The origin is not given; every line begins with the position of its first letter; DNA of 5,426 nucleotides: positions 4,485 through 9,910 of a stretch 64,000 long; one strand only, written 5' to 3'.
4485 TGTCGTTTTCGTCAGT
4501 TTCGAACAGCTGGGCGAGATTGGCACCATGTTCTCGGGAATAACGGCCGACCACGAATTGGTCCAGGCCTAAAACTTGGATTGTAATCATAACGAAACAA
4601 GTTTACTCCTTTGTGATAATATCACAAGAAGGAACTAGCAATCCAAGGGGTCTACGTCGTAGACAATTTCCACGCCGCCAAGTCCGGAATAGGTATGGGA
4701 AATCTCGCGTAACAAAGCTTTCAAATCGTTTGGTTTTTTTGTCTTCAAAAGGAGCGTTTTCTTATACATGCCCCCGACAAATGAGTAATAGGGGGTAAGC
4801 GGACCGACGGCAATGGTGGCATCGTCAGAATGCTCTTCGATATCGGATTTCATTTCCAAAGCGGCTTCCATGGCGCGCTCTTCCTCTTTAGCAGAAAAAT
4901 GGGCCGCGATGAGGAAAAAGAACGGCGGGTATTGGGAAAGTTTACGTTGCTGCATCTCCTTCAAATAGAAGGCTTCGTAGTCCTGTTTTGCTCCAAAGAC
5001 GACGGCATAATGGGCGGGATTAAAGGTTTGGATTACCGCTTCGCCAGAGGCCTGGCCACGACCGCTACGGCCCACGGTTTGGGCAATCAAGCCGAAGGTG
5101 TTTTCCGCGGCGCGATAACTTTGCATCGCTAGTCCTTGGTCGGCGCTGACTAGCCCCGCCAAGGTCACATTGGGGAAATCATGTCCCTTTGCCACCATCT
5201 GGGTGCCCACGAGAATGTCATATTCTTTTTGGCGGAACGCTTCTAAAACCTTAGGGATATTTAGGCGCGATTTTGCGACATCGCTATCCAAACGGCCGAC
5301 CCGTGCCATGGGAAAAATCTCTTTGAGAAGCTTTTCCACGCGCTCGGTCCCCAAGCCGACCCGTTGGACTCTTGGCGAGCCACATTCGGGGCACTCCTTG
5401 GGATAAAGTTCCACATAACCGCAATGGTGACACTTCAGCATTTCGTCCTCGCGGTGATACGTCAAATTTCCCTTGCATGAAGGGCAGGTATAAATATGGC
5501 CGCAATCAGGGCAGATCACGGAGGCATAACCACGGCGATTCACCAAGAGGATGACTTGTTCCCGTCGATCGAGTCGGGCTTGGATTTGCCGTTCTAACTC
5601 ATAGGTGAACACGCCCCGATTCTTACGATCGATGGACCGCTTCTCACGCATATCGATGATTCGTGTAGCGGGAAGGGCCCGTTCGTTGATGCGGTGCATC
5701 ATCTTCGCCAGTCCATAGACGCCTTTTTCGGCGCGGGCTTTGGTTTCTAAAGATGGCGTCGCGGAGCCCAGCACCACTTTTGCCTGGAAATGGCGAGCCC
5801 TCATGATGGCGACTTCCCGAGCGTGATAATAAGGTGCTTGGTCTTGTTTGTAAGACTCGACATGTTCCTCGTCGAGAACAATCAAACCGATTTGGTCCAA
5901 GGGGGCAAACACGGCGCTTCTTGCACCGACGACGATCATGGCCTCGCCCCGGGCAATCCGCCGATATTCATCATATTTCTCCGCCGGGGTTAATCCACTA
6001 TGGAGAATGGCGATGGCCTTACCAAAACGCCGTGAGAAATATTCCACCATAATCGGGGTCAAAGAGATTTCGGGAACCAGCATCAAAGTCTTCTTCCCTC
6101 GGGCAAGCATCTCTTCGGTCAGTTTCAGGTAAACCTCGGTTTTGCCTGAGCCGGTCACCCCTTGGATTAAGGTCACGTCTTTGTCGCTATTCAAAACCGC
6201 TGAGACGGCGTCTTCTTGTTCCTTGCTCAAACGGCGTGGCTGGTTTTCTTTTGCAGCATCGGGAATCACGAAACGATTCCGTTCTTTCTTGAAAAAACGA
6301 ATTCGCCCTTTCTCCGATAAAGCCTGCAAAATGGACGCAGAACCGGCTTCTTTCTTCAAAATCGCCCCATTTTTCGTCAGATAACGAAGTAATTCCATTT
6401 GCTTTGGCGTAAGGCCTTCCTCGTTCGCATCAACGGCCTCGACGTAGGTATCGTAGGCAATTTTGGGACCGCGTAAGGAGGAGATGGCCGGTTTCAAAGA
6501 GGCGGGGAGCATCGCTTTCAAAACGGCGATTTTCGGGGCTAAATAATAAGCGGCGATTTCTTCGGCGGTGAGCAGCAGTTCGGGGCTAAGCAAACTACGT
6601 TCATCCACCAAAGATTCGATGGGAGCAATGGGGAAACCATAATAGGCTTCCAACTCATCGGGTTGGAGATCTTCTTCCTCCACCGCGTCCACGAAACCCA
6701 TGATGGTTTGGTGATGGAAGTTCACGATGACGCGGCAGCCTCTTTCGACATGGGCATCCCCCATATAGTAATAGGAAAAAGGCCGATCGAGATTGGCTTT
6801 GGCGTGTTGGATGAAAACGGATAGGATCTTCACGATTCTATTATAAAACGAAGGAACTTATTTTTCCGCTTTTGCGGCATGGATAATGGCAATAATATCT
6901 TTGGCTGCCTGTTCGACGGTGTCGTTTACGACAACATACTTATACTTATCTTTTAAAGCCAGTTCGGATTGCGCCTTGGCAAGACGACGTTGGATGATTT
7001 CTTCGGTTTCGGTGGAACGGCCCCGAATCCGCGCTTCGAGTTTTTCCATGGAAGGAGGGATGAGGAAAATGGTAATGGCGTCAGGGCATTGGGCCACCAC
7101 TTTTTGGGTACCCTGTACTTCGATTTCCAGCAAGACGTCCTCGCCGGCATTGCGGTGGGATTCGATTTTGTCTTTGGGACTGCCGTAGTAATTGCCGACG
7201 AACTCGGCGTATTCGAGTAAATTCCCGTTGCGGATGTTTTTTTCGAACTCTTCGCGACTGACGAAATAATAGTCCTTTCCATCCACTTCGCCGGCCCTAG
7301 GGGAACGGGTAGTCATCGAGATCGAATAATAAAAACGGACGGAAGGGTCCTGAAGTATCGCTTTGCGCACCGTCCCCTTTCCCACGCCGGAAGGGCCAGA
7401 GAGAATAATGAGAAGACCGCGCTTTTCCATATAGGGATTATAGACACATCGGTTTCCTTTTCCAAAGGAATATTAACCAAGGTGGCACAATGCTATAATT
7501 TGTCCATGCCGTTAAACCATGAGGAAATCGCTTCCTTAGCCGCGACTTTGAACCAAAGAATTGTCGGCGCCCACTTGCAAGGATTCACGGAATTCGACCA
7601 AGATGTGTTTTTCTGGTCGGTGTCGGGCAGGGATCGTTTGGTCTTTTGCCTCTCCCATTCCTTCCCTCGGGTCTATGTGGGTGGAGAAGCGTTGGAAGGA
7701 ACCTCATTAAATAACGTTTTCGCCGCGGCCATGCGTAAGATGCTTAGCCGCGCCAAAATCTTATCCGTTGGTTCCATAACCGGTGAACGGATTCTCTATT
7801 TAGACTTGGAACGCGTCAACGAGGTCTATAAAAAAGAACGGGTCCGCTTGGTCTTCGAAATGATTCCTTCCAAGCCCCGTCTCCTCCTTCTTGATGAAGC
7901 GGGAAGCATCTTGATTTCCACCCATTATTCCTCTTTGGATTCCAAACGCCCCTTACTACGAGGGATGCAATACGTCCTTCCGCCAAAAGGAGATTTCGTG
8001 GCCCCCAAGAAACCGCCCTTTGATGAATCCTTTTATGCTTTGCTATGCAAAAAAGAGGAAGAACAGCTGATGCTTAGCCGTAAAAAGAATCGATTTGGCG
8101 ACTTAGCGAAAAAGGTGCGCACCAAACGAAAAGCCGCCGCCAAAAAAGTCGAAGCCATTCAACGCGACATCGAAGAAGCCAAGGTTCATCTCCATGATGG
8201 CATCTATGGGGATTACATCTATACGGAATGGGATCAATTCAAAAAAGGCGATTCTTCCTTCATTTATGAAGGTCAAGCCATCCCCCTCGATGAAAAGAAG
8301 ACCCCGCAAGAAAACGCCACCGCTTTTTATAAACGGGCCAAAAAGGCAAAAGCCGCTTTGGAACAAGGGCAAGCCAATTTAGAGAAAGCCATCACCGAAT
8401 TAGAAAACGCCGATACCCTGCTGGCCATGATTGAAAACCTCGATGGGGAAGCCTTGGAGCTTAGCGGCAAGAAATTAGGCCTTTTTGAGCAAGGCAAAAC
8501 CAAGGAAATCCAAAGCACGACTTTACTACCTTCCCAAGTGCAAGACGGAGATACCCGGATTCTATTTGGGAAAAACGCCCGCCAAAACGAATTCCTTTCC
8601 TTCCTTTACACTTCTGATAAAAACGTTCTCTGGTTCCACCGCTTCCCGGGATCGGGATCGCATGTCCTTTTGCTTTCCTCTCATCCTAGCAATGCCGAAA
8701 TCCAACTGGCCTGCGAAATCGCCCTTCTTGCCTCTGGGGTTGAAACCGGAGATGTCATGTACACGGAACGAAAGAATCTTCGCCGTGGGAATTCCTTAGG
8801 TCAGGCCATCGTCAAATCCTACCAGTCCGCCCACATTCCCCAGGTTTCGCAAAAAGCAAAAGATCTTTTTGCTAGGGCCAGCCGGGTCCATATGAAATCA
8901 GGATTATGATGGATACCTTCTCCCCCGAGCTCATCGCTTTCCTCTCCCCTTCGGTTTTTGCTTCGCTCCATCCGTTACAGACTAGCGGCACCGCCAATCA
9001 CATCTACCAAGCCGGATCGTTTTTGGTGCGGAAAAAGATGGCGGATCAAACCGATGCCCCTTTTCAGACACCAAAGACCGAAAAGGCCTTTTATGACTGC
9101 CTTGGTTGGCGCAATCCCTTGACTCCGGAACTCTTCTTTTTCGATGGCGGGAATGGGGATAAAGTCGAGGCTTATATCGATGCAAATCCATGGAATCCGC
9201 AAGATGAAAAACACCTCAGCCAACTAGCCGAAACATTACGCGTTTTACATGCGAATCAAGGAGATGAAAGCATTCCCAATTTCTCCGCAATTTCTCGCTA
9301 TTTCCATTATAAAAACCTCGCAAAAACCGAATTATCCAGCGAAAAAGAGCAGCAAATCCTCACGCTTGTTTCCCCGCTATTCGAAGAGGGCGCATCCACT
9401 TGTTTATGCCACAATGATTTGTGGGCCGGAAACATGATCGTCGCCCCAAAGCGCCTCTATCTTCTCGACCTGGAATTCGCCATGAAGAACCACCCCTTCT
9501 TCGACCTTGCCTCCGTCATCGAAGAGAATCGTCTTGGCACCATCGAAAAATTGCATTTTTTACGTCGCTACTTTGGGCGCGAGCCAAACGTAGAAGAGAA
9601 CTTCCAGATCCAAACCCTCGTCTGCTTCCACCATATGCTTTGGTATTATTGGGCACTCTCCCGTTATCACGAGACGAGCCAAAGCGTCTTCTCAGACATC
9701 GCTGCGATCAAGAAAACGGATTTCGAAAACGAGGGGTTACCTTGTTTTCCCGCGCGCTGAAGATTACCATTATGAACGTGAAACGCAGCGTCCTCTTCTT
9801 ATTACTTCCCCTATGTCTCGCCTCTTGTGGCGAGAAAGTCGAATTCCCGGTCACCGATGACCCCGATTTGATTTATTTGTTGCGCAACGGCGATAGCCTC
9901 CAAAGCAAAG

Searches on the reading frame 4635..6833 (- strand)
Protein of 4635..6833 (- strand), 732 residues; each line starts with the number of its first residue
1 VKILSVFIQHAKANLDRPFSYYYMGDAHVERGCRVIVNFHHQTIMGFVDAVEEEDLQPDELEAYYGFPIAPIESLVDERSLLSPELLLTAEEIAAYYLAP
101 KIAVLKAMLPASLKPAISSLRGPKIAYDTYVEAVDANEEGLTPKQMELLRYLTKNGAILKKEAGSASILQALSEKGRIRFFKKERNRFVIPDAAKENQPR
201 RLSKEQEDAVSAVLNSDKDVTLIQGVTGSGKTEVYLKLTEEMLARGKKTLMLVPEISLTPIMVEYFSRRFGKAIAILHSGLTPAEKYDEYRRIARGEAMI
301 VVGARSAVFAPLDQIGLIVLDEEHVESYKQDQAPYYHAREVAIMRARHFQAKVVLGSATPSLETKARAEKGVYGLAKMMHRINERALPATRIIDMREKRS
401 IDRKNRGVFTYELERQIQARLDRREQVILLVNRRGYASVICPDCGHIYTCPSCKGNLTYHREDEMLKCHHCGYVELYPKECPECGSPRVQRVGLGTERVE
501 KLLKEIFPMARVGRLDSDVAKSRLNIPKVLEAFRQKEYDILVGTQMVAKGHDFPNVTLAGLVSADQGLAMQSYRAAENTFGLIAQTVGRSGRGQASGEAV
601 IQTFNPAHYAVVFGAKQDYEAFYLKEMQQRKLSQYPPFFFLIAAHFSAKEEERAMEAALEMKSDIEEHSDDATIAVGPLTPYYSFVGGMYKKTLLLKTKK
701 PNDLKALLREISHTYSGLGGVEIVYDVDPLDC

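Call 81: search_protein_families(library=pfam, proteins=[window:4635-6833:-], max_evalue=1e-8)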
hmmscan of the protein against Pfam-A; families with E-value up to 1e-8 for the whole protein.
window:4635-6833:- (732 aa): 5 families
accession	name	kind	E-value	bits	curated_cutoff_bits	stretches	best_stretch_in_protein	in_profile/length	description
PF00270.35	DEAD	-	6.4e-18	65.5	26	1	204-363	2-162/167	DEAD/DEAH box helicase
PF17764.6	PriA_3primeBD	-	1.3e-16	60.7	22.7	1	13-110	6-96/96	3'DNA-binding domain (3'BD)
PF04851.21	ResIII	-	3.8e-15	56.6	22.5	1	202-361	4-163/164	Type III restriction enzyme, res subunit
PF18074.6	PriA_C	-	3.3e-11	44.3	26.9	1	637-729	1-95/95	Primosomal protein N C-terminal domain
PF00271.37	Helicase_C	-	6.1e-10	39.8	23.5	0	498-592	27-108/110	Helicase conserved C-terminal domain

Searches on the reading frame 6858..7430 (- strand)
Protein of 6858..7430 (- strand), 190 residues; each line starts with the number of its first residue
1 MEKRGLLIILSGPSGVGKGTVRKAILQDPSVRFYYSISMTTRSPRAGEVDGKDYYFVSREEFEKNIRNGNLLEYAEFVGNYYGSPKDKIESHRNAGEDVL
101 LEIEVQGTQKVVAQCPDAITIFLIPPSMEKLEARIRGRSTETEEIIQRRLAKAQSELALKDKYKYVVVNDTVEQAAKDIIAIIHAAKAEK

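Call 81: search_protein_families(library=pfam, proteins=[window:6858-7430:-], max_evalue=1e-8)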
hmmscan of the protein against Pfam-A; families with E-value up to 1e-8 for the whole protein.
window:6858-7430:- (190 aa): 1 family
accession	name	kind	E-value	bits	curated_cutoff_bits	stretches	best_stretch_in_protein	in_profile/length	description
PF00625.27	Guanylate_kin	-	4e-52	177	25.2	1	7-185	4-181/182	Guanylate kinase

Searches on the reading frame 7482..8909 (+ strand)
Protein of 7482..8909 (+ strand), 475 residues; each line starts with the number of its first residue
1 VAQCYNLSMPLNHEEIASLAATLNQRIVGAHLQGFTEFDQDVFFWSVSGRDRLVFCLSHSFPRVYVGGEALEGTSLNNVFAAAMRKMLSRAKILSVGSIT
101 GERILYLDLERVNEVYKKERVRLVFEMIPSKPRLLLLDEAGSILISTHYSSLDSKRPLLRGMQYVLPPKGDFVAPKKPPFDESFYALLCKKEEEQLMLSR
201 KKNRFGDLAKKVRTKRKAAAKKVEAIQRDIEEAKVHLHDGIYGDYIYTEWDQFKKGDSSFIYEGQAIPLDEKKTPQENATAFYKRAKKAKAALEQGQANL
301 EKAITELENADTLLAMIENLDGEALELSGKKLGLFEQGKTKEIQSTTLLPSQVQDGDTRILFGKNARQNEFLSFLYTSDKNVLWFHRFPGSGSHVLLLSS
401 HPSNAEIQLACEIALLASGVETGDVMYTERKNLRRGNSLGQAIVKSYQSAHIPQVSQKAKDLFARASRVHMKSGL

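Call 81: search_protein_families(library=pfam, proteins=[window:7482-8909:+], max_evalue=1e-8)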
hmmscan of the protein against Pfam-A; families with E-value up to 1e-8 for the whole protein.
window:7482-8909:+ (475 aa): 1 family
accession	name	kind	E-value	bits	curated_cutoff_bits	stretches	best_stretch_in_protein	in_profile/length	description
PF05833.16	NFACT_N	-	3.4e-37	128.7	31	2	18-191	7-186/456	NFACT N-terminal and middle domains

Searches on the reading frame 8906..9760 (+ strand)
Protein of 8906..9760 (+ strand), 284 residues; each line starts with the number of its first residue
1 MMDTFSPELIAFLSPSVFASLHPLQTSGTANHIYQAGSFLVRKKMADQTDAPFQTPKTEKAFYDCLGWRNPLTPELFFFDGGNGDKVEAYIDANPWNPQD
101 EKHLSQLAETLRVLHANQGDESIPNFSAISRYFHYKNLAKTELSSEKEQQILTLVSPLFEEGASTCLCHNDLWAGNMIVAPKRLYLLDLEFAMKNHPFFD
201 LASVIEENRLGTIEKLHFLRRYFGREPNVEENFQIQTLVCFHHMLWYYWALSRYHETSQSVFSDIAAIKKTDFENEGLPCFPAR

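Call 81: search_protein_families(library=pfam, proteins=[window:8906-9760:+], max_evalue=1e-8)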
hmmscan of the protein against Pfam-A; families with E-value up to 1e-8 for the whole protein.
window:8906-9760:+ (284 aa): 2 families
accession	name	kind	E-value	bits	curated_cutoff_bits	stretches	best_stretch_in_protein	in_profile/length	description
PF01636.29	APH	-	1.4e-12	48.3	23.2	1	97-222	90-225/239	Phosphotransferase enzyme family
PF01633.27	Choline_kinase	-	2.5e-09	37.3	29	0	56-208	41-207/300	Choline/ethanolamine kinase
